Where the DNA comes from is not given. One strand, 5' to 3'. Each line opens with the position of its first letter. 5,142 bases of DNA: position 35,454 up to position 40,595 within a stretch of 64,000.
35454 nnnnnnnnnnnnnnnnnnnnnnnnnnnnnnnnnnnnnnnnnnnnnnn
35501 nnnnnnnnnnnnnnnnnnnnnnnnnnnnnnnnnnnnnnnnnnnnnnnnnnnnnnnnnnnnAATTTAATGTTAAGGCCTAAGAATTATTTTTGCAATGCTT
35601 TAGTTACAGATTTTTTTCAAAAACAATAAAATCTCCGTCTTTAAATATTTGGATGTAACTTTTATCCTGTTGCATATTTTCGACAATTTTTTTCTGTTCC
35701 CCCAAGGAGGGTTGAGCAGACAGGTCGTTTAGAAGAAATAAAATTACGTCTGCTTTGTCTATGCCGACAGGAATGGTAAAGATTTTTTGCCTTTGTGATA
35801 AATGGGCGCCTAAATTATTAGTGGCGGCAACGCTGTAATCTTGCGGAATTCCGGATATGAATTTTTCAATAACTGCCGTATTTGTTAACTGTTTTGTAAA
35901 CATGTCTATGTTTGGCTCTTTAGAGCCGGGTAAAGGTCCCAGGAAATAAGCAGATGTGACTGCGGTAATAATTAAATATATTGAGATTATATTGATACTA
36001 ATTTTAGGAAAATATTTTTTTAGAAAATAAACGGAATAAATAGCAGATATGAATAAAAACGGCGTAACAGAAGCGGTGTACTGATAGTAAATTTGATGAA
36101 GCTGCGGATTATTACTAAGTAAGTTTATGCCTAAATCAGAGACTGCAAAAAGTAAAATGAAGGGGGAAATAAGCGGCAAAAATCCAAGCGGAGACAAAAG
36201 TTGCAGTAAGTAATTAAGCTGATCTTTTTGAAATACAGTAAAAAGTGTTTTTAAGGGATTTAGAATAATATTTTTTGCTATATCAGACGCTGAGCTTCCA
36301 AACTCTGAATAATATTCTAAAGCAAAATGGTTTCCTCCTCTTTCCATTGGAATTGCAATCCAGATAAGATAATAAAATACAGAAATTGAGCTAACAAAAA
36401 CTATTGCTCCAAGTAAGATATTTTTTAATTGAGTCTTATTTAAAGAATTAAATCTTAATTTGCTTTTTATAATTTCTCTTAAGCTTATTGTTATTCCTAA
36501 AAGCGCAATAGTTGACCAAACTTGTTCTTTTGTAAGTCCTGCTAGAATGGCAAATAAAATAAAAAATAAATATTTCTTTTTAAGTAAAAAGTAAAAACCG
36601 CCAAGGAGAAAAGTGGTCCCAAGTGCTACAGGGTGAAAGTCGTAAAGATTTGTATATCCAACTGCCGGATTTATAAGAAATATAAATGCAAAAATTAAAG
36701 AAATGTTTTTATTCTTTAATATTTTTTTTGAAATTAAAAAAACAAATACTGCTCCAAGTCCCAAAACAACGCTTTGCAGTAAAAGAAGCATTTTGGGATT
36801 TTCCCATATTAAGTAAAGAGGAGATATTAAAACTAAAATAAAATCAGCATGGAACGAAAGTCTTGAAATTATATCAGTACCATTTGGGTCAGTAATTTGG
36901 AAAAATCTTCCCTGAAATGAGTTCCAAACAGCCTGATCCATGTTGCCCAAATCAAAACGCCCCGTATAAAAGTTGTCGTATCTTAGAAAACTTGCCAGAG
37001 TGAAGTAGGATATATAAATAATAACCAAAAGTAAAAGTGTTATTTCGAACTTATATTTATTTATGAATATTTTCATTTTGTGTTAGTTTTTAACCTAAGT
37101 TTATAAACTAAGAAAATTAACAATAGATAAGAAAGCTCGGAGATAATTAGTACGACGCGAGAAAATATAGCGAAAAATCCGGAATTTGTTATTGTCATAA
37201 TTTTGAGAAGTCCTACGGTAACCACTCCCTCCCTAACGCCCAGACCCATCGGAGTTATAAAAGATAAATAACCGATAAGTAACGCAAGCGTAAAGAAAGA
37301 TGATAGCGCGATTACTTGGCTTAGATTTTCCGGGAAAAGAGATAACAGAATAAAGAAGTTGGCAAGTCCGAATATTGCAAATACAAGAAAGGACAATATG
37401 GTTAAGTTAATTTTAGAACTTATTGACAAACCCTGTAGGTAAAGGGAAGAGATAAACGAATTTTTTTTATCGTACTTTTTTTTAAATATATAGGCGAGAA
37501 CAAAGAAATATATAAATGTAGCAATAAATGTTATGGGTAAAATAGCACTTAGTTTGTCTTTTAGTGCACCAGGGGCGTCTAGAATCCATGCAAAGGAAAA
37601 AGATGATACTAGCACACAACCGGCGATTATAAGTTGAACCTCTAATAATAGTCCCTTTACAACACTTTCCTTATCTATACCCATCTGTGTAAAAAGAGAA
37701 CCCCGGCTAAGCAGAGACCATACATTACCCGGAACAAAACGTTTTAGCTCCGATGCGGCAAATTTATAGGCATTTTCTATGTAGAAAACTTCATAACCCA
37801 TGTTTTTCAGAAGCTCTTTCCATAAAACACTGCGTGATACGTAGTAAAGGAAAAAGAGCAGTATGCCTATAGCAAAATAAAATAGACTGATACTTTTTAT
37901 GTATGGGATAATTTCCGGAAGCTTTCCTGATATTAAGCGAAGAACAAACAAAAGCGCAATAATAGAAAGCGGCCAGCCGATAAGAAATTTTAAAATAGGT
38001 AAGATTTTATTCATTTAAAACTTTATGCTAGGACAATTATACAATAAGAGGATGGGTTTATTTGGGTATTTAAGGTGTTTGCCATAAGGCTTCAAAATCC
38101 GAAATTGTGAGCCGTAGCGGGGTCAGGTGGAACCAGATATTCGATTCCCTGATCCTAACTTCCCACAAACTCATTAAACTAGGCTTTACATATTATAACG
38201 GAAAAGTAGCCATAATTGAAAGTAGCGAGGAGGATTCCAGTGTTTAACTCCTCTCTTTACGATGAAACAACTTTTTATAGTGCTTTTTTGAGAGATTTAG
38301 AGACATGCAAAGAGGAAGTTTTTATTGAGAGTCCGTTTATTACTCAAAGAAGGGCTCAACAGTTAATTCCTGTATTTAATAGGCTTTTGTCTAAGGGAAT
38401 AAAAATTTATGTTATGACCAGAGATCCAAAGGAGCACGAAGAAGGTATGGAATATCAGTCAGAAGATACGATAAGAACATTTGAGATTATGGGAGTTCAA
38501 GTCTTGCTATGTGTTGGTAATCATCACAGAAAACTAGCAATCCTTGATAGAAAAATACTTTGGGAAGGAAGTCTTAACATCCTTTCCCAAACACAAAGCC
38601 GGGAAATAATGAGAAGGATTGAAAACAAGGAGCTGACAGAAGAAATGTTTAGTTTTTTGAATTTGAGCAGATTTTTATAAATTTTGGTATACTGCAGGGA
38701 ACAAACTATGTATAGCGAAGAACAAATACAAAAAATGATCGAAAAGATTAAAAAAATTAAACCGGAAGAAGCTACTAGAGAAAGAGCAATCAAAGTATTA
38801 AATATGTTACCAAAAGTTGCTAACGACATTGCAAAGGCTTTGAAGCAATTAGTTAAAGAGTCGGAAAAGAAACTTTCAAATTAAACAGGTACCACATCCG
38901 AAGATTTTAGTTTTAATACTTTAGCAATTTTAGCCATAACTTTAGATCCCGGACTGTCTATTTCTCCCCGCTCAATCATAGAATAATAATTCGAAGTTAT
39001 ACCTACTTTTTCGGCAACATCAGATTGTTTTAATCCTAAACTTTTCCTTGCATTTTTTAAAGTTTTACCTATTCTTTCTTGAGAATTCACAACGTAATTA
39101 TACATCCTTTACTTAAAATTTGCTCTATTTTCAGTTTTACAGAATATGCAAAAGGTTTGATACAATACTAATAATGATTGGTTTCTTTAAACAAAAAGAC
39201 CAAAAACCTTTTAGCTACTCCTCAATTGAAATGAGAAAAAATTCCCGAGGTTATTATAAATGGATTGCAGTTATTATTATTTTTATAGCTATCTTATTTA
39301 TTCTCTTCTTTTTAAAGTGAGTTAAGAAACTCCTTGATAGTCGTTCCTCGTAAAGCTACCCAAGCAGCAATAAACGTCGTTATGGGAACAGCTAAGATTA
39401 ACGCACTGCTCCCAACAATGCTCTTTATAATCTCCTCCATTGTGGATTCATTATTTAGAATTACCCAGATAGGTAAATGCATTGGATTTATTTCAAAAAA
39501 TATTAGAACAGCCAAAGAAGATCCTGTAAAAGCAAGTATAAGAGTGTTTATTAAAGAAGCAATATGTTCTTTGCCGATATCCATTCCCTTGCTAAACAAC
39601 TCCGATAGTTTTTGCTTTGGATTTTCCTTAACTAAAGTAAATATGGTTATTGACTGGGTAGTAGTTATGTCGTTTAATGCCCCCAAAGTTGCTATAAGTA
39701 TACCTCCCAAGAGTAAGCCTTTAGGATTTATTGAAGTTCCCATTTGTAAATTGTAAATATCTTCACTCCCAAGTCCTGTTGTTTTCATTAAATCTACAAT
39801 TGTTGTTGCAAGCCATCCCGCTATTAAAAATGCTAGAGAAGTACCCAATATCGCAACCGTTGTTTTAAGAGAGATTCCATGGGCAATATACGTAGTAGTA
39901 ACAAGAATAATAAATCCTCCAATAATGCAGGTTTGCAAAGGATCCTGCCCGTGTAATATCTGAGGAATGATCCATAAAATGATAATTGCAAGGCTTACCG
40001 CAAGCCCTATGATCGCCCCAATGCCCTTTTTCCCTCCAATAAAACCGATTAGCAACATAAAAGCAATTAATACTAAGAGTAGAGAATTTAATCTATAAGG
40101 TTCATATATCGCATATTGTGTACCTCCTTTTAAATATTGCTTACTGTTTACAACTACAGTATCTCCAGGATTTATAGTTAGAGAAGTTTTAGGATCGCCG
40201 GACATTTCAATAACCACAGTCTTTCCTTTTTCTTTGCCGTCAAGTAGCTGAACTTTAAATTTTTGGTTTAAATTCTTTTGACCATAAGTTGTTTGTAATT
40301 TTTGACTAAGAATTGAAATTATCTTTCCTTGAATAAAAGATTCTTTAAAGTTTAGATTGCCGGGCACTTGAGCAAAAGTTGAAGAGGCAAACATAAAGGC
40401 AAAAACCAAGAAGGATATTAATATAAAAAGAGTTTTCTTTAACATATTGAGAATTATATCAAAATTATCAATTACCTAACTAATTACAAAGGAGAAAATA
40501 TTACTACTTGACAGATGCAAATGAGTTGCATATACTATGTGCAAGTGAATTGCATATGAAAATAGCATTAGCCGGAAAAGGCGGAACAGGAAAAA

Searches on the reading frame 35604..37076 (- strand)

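Call 67: search_protein_families(library=pfam, proteins=[window:35604-37076:-], max_evalue=0.0001)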
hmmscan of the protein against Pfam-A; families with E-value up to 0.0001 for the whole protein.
window:35604-37076:- (490 aa): 1 family
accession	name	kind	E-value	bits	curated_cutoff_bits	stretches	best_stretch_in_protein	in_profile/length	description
PF09852.15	DUF2079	-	1.2e-63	216.3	28.2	1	32-474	1-448/459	Predicted membrane protein (DUF2079)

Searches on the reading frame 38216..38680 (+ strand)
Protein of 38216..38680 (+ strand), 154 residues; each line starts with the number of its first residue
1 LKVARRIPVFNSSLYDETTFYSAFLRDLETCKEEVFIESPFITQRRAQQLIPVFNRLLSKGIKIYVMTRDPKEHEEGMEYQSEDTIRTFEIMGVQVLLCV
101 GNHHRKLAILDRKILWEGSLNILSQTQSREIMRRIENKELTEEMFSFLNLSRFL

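Call 67: search_protein_families(library=pfam, proteins=[window:38216-38680:+], max_evalue=0.0001)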
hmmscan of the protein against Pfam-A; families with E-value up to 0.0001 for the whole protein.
window:38216-38680:+ (154 aa): 1 family
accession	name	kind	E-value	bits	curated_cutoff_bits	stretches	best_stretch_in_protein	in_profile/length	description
PF13091.12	PLDc_2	-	1.2e-10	41.8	27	1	26-144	3-124/132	PLD-like domain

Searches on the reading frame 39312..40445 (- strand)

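Call 67: search_protein_families(library=pfam, proteins=[window:39312-40445:-], max_evalue=0.0001)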
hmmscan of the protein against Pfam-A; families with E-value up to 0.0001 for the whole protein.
window:39312-40445:- (377 aa): 1 family
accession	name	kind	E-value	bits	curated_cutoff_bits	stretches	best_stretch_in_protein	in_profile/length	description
PF07907.16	YibE_F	-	2e-61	208.1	27.2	1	122-362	1-241/241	YibE/F-like protein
